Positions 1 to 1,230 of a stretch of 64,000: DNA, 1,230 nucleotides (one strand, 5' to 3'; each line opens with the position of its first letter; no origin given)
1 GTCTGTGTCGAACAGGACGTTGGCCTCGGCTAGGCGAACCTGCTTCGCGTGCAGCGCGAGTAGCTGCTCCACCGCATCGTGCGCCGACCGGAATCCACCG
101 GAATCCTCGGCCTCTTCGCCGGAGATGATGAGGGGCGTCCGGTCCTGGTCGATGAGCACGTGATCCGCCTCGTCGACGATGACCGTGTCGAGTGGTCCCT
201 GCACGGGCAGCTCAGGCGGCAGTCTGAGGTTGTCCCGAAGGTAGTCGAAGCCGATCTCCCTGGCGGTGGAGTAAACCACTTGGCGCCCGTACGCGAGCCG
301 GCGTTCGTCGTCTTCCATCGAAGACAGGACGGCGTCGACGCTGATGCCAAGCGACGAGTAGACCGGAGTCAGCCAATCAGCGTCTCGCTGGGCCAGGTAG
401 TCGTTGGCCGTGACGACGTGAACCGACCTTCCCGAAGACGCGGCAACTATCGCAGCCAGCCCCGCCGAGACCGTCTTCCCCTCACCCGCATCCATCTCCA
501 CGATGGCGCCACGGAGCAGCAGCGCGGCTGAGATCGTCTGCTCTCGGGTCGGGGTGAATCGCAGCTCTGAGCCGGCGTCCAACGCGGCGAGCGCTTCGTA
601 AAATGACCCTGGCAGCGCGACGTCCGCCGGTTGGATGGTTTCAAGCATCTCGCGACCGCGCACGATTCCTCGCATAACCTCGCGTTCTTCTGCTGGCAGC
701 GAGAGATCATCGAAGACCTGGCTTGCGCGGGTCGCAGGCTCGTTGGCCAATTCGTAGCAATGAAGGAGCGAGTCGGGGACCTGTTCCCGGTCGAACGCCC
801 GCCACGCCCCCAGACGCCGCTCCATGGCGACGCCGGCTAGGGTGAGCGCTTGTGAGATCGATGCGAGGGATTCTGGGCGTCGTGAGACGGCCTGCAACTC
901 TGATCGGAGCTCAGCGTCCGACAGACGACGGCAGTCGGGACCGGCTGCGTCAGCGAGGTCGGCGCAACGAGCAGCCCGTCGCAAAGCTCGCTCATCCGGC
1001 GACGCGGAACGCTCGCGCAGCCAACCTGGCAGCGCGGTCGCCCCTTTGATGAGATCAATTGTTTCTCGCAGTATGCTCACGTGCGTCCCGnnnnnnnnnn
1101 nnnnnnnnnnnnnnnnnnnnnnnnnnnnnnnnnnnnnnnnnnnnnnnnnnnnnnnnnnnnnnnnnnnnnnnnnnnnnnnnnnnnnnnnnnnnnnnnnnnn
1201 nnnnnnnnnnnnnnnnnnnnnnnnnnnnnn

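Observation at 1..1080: Edge-truncated SecA paralog missed by the ORF track, with about 95 extra residues before the Walker A motif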

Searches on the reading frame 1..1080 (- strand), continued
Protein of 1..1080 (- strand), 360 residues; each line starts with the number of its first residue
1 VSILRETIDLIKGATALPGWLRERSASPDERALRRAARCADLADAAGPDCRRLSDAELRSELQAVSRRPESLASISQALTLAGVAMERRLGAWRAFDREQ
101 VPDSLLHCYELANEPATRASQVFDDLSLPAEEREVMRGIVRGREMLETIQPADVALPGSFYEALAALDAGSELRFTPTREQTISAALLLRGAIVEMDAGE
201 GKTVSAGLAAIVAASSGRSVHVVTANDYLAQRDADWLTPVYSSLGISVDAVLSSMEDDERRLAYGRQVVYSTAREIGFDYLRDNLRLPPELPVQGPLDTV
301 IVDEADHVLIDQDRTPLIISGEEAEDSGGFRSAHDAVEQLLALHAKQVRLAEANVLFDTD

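Call 36: find_encoding_contigs(protein=P0242, flank=10000, max_places=2)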
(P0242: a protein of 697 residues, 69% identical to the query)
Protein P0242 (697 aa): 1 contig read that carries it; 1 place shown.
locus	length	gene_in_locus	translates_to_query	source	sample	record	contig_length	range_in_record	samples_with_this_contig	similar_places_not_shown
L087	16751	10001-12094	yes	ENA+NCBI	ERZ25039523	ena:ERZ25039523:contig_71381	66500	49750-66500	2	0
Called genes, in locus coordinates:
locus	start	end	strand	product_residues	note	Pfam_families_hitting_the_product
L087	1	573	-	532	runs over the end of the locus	PF14559:TPR_19 (faint)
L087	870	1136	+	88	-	-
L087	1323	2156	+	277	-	-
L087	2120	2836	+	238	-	-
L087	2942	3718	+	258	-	PF20772:TACO1_YebC_N, PF01709:Transcrip_reg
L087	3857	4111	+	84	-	-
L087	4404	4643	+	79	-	-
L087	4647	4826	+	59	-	-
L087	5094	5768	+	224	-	PF13640:2OG-FeII_Oxy_3, PF18331:PKHD_C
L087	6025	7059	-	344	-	PF04166:PdxA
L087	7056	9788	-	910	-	PF00498:FHA, PF16697:Yop-YscD_cpl (weak), PF00069:Pkinase, PF07714:PK_Tyr_Ser-Thr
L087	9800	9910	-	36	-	-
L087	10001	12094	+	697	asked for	PF07517:SecA_DEAD, PF01043:SecA_PP_bind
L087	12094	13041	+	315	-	PF07516:SecA_SW, PF02810:SEC-C (weak)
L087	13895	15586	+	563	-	PF00989:PAS (weak), PF08447:PAS_3, PF00989:PAS, PF08448:PAS_4, PF13426:PAS_9, PF08447:PAS_3, PF00512:HisKA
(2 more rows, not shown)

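Call 55: search_protein_families(library=ncbifam, proteins=[L049:2168-5029:+, L048:9665-13459:+, L003:5676-9170:+], max_evalue=1e-50)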
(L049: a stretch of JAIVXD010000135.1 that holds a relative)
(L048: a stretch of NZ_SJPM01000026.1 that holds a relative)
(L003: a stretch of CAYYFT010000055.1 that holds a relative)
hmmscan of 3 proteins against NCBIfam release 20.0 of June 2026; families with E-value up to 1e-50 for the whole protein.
L049:2168-5029:+ (953 aa): 8 families
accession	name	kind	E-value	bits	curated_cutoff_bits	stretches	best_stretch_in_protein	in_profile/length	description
NF009538.1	PRK12904.1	equivalog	0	1140.1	814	2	6-605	2-491/814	preprotein translocase subunit SecA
NF009536.0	PRK12901.1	equivalog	0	1101.2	1493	1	81-817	170-901/1118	preprotein translocase subunit SecA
TIGR00963.1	secA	equivalog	0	1055.9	800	1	28-880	1-786/787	preprotein translocase subunit SecA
NF006630.0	PRK09200.1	subfamily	4.9e-271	901.3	862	2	377-897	266-779/789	preprotein translocase subunit SecA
TIGR04397.1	SecA2_Bac_anthr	exception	1.2e-267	890.1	1085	2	377-889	264-770/774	accessory Sec system translocase SecA2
TIGR03714.1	secA2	equivalog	9.1e-216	718.6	930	2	378-881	263-761/762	accessory Sec system translocase SecA2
NF012136.0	SecA2_Lm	equivalog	1.7e-200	667.9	1100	2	376-880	260-756/776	accessory Sec system translocase SecA2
TIGR04221.1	SecA2_Mycobac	equivalog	1.4e-174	582.3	725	2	394-750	281-640/762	accessory Sec system translocase SecA2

L048:9665-13459:+ (1264 aa): 8 families
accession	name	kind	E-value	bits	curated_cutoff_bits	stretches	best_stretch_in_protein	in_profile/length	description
NF009538.1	PRK12904.1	equivalog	0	1072.8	814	2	53-485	2-422/814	preprotein translocase subunit SecA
TIGR00963.1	secA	equivalog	1.5e-301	1002.4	800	2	75-485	1-404/787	preprotein translocase subunit SecA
NF009536.0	PRK12901.1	equivalog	6.4e-253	842.4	1493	3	128-285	170-319/1118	preprotein translocase subunit SecA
NF006630.0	PRK09200.1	subfamily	3.4e-251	835.6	862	1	58-485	7-426/789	preprotein translocase subunit SecA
TIGR04397.1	SecA2_Bac_anthr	exception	7.8e-245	814.6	1085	1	56-486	4-425/774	accessory Sec system translocase SecA2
TIGR03714.1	secA2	equivalog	1.3e-202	675.1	930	1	61-485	2-422/762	accessory Sec system translocase SecA2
NF012136.0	SecA2_Lm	equivalog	4.3e-179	597.1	1100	1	65-495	11-431/776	accessory Sec system translocase SecA2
TIGR04221.1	SecA2_Mycobac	equivalog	3.1e-166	554.8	725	1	56-493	8-431/762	accessory Sec system translocase SecA2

L003:5676-9170:+ (1164 aa): 8 families
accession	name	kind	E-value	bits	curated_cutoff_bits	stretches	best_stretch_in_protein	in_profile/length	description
NF009538.1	PRK12904.1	equivalog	9.2e-300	996.5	814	2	10-579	2-492/814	preprotein translocase subunit SecA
TIGR00963.1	secA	equivalog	2.6e-278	925.5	800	2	35-578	4-473/787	preprotein translocase subunit SecA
NF009536.0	PRK12901.1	equivalog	7.6e-264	878.6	1493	2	358-719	492-841/1118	preprotein translocase subunit SecA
NF006630.0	PRK09200.1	subfamily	5.1e-249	828.5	862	2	317-774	246-695/789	preprotein translocase subunit SecA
TIGR04397.1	SecA2_Bac_anthr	exception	2.9e-237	789.6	1085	2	316-747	243-659/774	accessory Sec system translocase SecA2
TIGR03714.1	secA2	equivalog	4.9e-196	653.3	930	2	318-720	243-638/762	accessory Sec system translocase SecA2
NF012136.0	SecA2_Lm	equivalog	1.9e-186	621.4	1100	2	317-720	241-634/776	accessory Sec system translocase SecA2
TIGR04221.1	SecA2_Mycobac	equivalog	6.9e-172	573.5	725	2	317-704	242-621/762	accessory Sec system translocase SecA2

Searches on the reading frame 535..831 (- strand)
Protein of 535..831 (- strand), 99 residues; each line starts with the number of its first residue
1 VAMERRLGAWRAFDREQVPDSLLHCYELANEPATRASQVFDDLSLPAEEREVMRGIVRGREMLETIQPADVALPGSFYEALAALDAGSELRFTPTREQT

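Call 77: predict_structure(alignment_id=A3)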
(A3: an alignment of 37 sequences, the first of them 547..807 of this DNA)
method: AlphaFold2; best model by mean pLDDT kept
length: 87 residues; sequences in the alignment: 37
mean_pLDDT: 81.7   pTM: 0.72
mean pLDDT of the five models: 81.7, 80.1, 79.4, 78.1, 77.6
residues with pLDDT >= 90: 33; 70-90: 33; 50-70: 21; < 50: 0
segments of 3 or more residues with pLDDT < 50: none
pLDDT, mean of each block of 10 residues (from residue 1): 61 88 73 79 92 91 91 87 69
secondary structure, 60 per line:
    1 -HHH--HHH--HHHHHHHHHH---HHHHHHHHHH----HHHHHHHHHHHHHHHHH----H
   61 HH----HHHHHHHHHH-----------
elements in order: H12-21 H25-34 H39-55 H67-76

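Call 79: search_protein_representatives(alignment_id=A4)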
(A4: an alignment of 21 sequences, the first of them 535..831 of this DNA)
Query: 21 sequences, 123 profile positions. Proteins with E-value up to 0.001 (for the whole library): 68; up to 1e-10: 37; up to 1e-30: 12. The best 68 are listed.
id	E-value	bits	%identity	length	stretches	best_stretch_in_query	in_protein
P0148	1.1e-41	158.7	-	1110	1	1-123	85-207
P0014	7.3e-40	152.7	-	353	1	1-123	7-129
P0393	7.7e-37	143.0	-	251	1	1-123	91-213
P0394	2.1e-36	141.5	-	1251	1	1-123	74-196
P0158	2.7e-36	141.2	-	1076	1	1-123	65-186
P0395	3.6e-36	140.8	-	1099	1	1-123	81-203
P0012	2.9e-35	137.9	-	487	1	1-123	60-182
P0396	3.3e-34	134.5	-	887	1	1-123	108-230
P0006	8.4e-34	133.2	-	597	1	1-123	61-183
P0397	1.5e-32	129.1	-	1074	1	1-123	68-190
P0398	2.1e-31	125.4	-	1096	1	1-123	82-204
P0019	9.1e-31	123.4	-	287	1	1-123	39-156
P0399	1.1e-29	119.9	-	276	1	2-123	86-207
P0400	1.2e-29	119.8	-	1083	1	1-123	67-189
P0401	2.8e-29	118.5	-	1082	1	1-123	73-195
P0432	6.7e-08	49.5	-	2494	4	46-92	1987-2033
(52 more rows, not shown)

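Call 81: fold_search(model_id=the predicted structure, library=pdb)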
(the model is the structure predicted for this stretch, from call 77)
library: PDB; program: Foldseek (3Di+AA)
matches with E <= 10: 37; with E <= 0.001: 0
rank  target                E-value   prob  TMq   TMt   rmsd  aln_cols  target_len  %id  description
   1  4wc2_A                3.6e+00  0.12  0.37  0.12   9.1        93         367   18  Crystal structure of tRNA nucleotidyltransferase complexed with a primer tRNA and an incoming ATP analog (released 2015-04-15)
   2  2fd5                  3.6e+00  0.05  0.25  0.14  12.8        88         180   18  The crystal structure of a transcriptional regulator from Pseudomonas aeruginosa PAO1 (released 2006-01-24)
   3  4d2e_E                4.0e+00  0.03  0.17  0.17  11.4        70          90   16  Crystal structure of an integral membrane kinase - v2.3 (released 2014-07-23)
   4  7oxl                  4.2e+00  0.14  0.42  0.10  16.2        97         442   10  Crystal structure of human Spermine Oxidase (released 2022-07-13)
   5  4wbz_A                5.0e+00  0.09  0.38  0.12   9.1        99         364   16  tRNA-processing enzyme (apo form 2) (released 2015-04-15)
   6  3ze3_E                5.3e+00  0.04  0.22  0.23  10.4        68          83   19  Crystal structure of the integral membrane diacylglycerol kinase - delta7 (released 2013-05-22)
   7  8at2_D                5.9e+00  0.07  0.33  0.11   9.3        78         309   18  Structure of the augmin TIII subcomplex (released 2022-09-28)
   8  2fp2_B                6.3e+00  0.03  0.23  0.16  10.7        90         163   18  Secreted Chorismate Mutase from Mycobacterium tuberculosis (released 2006-03-28)
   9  2qzg_C                6.6e+00  0.06  0.29  0.29   9.3        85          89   12  Crystal structure of unknown function protein MMP1188 (released 2007-09-04)
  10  4uxz_E                6.6e+00  0.02  0.22  0.20  10.9        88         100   11  Structure of delta7-DgkA-syn in 7.9 MAG to 2.18 angstrom resolution (released 2015-09-30)
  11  9rgv_A                7.0e+00  0.04  0.24  0.23  10.4        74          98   12  X-ray crystal structure of a de novo designed single-chain antiparallel 3-helix coiled-coil bundle, sc-apCC3-CW1 (released 2025-09-03)
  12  9bt3_A                7.0e+00  0.02  0.22  0.13  10.1        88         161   19  Crystal structure of Chorismate Mutase from Mycobacterium tuberculosis in complex with the cyclic peptide inhibitor L2 (released 2025-02-26)
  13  5j67_A                7.4e+00  0.04  0.26  0.07   8.8        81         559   11  Structure of Astrotactin-2, a conserved vertebrate-specific and perforin-like membrane protein involved in neuronal de (released 2016-05-25)
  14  4uyo_E                7.4e+00  0.02  0.21  0.19  11.6        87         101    9  Structure of delta7-DgkA in 7.9 MAG by serial femtosecond crystatallography to 2.18 angstrom resolution (released 2015-09-30)
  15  7oy0                  7.9e+00  0.06  0.36  0.09  17.1       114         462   12  Structure of human Spermine Oxidase in complex with a highly selective allosteric inhibitor (released 2022-07-13)
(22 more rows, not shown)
